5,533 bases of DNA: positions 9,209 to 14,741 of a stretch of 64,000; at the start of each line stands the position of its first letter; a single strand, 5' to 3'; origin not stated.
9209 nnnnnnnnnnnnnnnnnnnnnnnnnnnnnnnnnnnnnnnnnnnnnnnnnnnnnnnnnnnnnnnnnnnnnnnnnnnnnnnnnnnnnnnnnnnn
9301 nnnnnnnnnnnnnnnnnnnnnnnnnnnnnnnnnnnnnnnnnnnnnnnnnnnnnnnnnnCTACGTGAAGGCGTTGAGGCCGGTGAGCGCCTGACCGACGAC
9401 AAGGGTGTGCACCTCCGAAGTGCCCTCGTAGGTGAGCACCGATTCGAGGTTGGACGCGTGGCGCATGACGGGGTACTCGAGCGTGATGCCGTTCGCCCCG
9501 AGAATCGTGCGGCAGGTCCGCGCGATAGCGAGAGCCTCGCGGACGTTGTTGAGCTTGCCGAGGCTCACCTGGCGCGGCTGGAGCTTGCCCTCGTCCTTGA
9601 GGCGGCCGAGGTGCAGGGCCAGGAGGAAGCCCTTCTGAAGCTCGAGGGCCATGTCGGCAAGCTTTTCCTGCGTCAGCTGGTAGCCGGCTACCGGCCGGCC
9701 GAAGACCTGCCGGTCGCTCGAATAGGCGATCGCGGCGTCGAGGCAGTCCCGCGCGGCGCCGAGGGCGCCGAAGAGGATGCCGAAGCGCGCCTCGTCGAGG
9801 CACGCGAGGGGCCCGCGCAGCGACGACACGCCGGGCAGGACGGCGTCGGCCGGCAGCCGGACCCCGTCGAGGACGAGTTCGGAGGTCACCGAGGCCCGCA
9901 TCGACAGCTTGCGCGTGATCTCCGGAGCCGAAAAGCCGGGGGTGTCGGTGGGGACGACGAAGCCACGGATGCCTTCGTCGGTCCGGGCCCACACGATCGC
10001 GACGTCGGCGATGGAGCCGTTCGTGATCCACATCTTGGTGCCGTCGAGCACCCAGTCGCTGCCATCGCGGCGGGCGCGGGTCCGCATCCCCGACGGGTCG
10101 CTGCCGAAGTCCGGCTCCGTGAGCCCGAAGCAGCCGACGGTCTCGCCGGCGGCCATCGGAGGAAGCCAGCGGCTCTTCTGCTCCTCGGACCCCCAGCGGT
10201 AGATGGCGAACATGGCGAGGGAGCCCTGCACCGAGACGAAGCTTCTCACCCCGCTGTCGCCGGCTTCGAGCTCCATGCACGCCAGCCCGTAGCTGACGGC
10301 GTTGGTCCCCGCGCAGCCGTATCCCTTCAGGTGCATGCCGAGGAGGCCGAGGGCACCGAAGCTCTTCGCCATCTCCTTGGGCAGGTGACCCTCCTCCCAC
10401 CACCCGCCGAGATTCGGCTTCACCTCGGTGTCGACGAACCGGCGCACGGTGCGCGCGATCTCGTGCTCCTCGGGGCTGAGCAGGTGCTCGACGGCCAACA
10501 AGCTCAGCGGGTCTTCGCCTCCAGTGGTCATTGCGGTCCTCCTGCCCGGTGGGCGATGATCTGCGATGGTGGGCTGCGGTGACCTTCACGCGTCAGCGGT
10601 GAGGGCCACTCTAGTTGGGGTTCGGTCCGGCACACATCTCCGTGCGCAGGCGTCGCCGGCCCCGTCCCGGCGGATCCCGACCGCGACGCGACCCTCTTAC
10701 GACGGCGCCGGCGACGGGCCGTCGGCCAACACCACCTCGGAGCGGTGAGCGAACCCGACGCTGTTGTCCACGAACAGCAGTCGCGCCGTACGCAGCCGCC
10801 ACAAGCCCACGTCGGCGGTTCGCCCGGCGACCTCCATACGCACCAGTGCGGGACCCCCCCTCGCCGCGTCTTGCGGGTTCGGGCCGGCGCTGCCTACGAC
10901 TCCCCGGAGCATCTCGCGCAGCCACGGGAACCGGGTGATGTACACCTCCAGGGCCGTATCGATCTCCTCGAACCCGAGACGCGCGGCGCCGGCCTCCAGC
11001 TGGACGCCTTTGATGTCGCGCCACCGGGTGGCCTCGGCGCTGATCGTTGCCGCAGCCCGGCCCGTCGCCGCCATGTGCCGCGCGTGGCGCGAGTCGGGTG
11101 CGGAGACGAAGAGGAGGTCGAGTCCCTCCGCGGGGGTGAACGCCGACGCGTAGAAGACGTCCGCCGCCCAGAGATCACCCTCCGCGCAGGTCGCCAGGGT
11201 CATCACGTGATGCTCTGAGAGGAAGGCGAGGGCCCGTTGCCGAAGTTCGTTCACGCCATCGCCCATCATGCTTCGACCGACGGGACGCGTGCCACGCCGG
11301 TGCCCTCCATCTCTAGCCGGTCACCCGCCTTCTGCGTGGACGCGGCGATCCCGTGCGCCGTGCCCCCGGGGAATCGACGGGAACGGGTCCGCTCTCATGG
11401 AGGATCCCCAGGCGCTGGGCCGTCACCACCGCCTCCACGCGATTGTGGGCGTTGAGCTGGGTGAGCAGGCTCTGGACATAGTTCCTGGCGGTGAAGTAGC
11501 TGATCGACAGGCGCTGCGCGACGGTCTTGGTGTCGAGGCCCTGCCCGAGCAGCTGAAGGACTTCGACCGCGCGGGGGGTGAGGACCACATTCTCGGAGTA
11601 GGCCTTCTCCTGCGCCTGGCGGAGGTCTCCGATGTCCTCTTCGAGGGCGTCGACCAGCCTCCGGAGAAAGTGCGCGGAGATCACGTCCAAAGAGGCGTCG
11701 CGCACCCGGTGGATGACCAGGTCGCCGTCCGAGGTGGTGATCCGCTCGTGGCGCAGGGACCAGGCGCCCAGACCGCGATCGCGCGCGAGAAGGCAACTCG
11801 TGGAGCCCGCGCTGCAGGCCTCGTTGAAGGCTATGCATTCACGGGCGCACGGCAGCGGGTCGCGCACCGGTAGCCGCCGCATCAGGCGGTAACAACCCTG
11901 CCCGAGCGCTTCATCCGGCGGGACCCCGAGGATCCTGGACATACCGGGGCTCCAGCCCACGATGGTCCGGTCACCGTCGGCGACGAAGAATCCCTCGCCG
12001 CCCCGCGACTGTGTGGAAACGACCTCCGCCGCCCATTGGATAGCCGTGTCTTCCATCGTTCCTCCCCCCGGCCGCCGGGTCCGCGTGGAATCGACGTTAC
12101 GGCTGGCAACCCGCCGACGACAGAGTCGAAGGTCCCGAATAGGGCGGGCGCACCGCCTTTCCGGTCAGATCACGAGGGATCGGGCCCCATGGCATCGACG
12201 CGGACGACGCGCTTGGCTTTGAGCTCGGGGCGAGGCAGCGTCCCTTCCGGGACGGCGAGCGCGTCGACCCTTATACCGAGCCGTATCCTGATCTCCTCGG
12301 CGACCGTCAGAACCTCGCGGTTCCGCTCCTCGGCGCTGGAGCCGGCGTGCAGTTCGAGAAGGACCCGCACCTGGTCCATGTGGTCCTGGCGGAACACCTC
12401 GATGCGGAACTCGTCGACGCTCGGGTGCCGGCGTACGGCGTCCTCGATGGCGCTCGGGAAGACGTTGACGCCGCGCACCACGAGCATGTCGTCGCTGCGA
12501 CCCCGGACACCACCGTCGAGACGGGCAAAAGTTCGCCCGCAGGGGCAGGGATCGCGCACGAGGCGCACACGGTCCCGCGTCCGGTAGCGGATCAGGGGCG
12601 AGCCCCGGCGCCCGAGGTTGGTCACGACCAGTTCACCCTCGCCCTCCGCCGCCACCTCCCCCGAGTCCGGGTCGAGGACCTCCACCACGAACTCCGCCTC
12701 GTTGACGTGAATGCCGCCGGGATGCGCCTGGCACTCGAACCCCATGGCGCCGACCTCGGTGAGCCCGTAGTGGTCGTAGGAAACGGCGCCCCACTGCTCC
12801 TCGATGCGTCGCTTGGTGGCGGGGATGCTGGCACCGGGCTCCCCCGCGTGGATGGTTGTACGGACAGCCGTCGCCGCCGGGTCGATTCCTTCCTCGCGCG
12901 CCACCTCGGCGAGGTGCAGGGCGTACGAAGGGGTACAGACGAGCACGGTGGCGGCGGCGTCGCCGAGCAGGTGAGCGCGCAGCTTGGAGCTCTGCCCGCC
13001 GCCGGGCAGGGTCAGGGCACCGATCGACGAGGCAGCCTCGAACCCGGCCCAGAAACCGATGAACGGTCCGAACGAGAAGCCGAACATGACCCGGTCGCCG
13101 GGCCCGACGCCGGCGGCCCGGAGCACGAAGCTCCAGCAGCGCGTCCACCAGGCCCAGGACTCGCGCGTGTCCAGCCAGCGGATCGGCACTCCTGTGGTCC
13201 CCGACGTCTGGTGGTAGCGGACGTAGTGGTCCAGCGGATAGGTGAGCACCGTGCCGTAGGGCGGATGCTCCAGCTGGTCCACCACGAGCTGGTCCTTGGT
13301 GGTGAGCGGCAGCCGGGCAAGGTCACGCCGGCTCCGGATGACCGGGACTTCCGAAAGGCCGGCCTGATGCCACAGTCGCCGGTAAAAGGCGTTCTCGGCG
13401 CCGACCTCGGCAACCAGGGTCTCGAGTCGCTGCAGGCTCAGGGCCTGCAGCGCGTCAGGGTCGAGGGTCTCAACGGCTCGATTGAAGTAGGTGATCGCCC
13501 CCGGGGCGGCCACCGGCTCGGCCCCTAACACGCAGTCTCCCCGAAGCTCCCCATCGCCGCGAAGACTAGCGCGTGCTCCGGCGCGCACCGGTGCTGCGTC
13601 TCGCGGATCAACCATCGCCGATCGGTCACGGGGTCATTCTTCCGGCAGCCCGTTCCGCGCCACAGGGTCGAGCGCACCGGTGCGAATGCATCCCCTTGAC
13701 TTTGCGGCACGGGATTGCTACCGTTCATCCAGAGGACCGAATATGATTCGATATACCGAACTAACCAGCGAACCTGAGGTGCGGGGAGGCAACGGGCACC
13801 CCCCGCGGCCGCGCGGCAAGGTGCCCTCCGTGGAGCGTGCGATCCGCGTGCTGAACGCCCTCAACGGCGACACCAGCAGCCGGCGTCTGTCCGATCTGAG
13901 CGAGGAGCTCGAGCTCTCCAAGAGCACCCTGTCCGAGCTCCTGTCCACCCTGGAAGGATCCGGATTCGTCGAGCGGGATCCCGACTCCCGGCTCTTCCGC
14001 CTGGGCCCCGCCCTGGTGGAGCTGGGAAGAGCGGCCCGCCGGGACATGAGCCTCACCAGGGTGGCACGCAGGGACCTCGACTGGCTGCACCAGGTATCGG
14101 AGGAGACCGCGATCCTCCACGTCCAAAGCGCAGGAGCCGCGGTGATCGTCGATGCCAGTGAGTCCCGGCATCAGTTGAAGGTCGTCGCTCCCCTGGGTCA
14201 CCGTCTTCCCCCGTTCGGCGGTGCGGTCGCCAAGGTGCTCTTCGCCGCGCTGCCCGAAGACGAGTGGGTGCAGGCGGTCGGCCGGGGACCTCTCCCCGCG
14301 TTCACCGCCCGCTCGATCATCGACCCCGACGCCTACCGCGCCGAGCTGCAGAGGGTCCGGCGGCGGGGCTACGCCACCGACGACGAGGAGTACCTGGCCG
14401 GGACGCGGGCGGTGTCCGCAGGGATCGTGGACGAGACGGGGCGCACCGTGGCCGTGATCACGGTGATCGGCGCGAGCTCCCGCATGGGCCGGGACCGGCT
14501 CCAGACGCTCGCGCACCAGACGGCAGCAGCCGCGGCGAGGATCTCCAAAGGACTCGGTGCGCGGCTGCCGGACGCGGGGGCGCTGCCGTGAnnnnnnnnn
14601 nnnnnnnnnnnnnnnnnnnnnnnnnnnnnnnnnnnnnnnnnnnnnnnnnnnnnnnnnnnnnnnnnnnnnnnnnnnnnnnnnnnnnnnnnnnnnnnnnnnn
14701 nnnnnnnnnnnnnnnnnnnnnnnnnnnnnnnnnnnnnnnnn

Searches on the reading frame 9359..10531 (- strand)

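Call 25: search_protein_families(library=pfam, proteins=[window:9359-10531:-], max_evalue=0.00001)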
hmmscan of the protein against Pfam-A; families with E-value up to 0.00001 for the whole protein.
window:9359-10531:- (390 aa): 4 families
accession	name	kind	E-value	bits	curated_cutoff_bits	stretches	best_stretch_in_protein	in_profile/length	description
PF02771.21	Acyl-CoA_dh_N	-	3.5e-33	114.8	22.9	1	19-130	1-113/113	Acyl-CoA dehydrogenase, N-terminal domain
PF00441.29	Acyl-CoA_dh_1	-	5.2e-30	105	22.4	1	243-383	9-149/150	Acyl-CoA dehydrogenase, C-terminal domain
PF02770.24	Acyl-CoA_dh_M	-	2.3e-25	89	33.3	1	134-224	1-97/97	Acyl-CoA dehydrogenase, middle domain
PF08028.16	Acyl-CoA_dh_2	-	2.3e-07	31.6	22.7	1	255-371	6-132/134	Acyl-CoA dehydrogenase, C-terminal domain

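Call 27: search_protein_families(library=ncbifam, proteins=[window:9359-10531:-], max_evalue=0.00001)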
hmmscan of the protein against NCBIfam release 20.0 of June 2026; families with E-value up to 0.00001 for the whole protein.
window:9359-10531:- (390 aa): 21 families
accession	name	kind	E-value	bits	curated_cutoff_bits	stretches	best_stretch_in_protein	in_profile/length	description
NF052270.1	Staph_DH_FadE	equivalog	5.1e-70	236.2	600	1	11-389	14-399/400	acyl-CoA dehydrogenase FadE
NF042972.1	AcrlCoAredClosAcrC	equivalog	4.1e-67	226.5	640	1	17-383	4-376/378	acryloyl-CoA reductase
NF045552.1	GlutCoADH_Des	equivalog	3.3e-57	194.5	470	1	18-381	5-377/387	glutaryl-CoA dehydrogenase Acd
NF058590.1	AcCoDHFadEBacil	equivalog_domain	1.5e-50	172.3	600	1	19-297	22-305/586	acyl-CoA dehydrogenase FadE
NF043006.1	CyhCrbnylCoADH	equivalog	3.4e-45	154.7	650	1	24-382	10-374/380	cyclohexane-1-carbonyl-CoA dehydrogenase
NF045652.1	ProlPCPDhRedW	equivalog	2.2e-43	148.5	650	1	21-350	3-341/376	L-prolyl-[peptidyl-carrier protein] dehydrogenase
NF042439.1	SulpropCoADesulf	equivalog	6.8e-41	140.3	600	1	29-383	4-370/379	3-sulfinopropanoyl-CoA desulfinase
NF053553.1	prodigi_MBC_PigA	equivalog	1.1e-37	130.1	500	1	19-382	6-378/381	prodigiosin MBC biosynthesis dehydrogenase PigA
TIGR03207.1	cyc_hxne_CoA_dh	equivalog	1e-33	116.6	575.35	1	18-354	1-342/372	cyclohexanecarboxyl-CoA dehydrogenase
NF008997.0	PRK12341.1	equivalog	4.4e-26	91.8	537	1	28-383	15-376/382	acyl-CoA dehydrogenase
NF002885.1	PRK03354.1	equivalog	2.1e-25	89.6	540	1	51-382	39-372/378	crotonobetainyl-CoA dehydrogenase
TIGR03203.1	pimD_small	equivalog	2.2e-18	66.5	652.7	1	104-375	91-368/378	pimeloyl-CoA dehydrogenase small subunit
TIGR03204.1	pimC_large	equivalog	2.9e-17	62.6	623.85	1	24-316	10-307/395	pimeloyl-CoA dehydrogenase large subunit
NF007000.1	PRK09463.1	subfamily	1.2e-14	53.6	600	1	45-295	69-344/726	acyl-CoA dehydrogenase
NF009586.0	PRK13026.1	subfamily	1.3e-11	43.6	608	1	110-295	171-379/777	acyl-CoA dehydrogenase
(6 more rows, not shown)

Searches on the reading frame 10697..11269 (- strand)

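Call 25: search_protein_families(library=pfam, proteins=[window:10697-11269:-], max_evalue=0.00001)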
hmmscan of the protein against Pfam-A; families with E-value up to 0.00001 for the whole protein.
window:10697-11269:- (190 aa): 1 family
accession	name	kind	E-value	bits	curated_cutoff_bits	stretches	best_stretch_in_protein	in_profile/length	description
PF01243.27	PNPOx_N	-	3.3e-07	31.1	28.1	1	11-105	3-83/120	Pyridoxamine 5'-phosphate oxidase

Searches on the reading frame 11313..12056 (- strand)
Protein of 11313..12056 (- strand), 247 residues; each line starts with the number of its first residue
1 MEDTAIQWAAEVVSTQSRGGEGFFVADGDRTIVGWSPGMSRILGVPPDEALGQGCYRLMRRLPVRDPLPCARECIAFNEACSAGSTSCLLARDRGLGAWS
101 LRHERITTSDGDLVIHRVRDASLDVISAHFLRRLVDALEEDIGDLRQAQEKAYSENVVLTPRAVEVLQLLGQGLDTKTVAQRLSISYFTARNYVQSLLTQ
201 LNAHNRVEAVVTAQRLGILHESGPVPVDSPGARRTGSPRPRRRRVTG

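Call 25: search_protein_families(library=pfam, proteins=[window:11313-12056:-], max_evalue=0.00001)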
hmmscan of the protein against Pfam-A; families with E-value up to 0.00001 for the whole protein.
window:11313-12056:- (247 aa): 1 family
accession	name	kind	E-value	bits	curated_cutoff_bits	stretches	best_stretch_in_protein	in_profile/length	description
PF00196.25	GerE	-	1.9e-13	50.2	23.5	1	158-213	2-57/57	Bacterial regulatory proteins, luxR family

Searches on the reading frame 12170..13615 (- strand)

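Call 25: search_protein_families(library=pfam, proteins=[window:12170-13615:-], max_evalue=0.00001)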
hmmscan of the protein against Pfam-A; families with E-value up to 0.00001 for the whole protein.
window:12170-13615:- (481 aa): 2 families
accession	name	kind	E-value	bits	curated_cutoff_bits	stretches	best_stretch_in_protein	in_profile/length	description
PF14535.12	AMP-binding_C_2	-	7.8e-16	58.6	25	1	382-471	1-93/96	AMP-binding enzyme C-terminal domain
PF00501.34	AMP-binding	-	2.8e-09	36.7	29.9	1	128-332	161-375/384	AMP-binding enzyme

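Call 27: search_protein_families(library=ncbifam, proteins=[window:12170-13615:-], max_evalue=0.00001)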
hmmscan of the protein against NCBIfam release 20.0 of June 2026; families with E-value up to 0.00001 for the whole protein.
window:12170-13615:- (481 aa): 16 families
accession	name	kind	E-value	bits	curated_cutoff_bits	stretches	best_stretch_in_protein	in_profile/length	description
NF041878.1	paak_haloarch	equivalog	8.4e-77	258.5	700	1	47-470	4-423/427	phenylacetate--CoA ligase PaaK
TIGR02155.1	PA_CoA_ligase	equivalog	7.2e-72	242.2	646.3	1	49-471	1-419/422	phenylacetate--CoA ligase PaaK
NF053551.1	FlxY_rubin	equivalog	2.3e-48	165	520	1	55-447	8-392/424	flexirubin biosynthesis putative acyl-CoA ligase FlxY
NF045666.1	DVU1553_fam_AMP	equivalog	3.4e-43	148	300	1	49-368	16-326/331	DVU_1553 family AMP-dependent CoA ligase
NF041217.1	BagE_FevW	exception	2e-41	142.4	800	1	95-478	40-407/424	bagremycin/ferroverdin synthetase BagE/FevW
TIGR03335.1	F390_ftsA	equivalog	3.7e-37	128.1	458.7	1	43-403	1-358/445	coenzyme F390 synthetase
NF009071.0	PRK12406.1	subfamily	2.2e-10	39.6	701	1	250-426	273-455/510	acyl-CoA synthetase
NF006624.1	PRK09192.1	subfamily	9.3e-09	34.2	600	1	370-462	452-545/567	fatty acyl-AMP ligase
TIGR01733.1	AA-adenyl-dom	subfamily_domain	1.2e-08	34.2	317.4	1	130-402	123-406/409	amino acid adenylation domain-containing protein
NF004822.0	PRK06178.1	equivalog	2.9e-07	29.5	782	0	372-405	466-499/571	acyl-CoA synthetase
NF009922.0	PRK13383.1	equivalog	3.3e-07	29.3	987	1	264-407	309-456/528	acyl-CoA synthetase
TIGR02304.1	aden_form_hyp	equivalog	4.5e-07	29.2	251.9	1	328-453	281-404/430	F390 synthetase-related protein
NF006523.0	PRK08974.1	equivalog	1.2e-06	27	884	1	275-404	349-484/561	long-chain-fatty-acid--CoA ligase FadD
NF005801.1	PRK07656.1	equivalog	2.2e-06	26.6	657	0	370-404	399-433/500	FadD3 family acyl-CoA ligase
NF005859.1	PRK07788.1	exception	5.8e-06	25.1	875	0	274-429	355-514/560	long-chain-fatty-acid--CoA ligase FadD2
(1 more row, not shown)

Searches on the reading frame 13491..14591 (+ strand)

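Call 25: search_protein_families(library=pfam, proteins=[window:13491-14591:+], max_evalue=0.00001)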
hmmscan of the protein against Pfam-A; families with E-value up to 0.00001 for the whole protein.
window:13491-14591:+ (366 aa): 3 families
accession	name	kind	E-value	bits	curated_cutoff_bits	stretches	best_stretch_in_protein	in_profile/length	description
PF01614.24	IclR_C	-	1e-29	103.7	24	1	185-353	6-174/174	Bacterial transcriptional regulator IclR C-terminal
PF09339.16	HTH_IclR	-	4.9e-13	49.1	22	1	113-164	1-52/52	IclR helix-turn-helix domain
PF01022.26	HTH_5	-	6.7e-08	32.7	22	1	118-161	5-46/47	Bacterial regulatory protein, arsR family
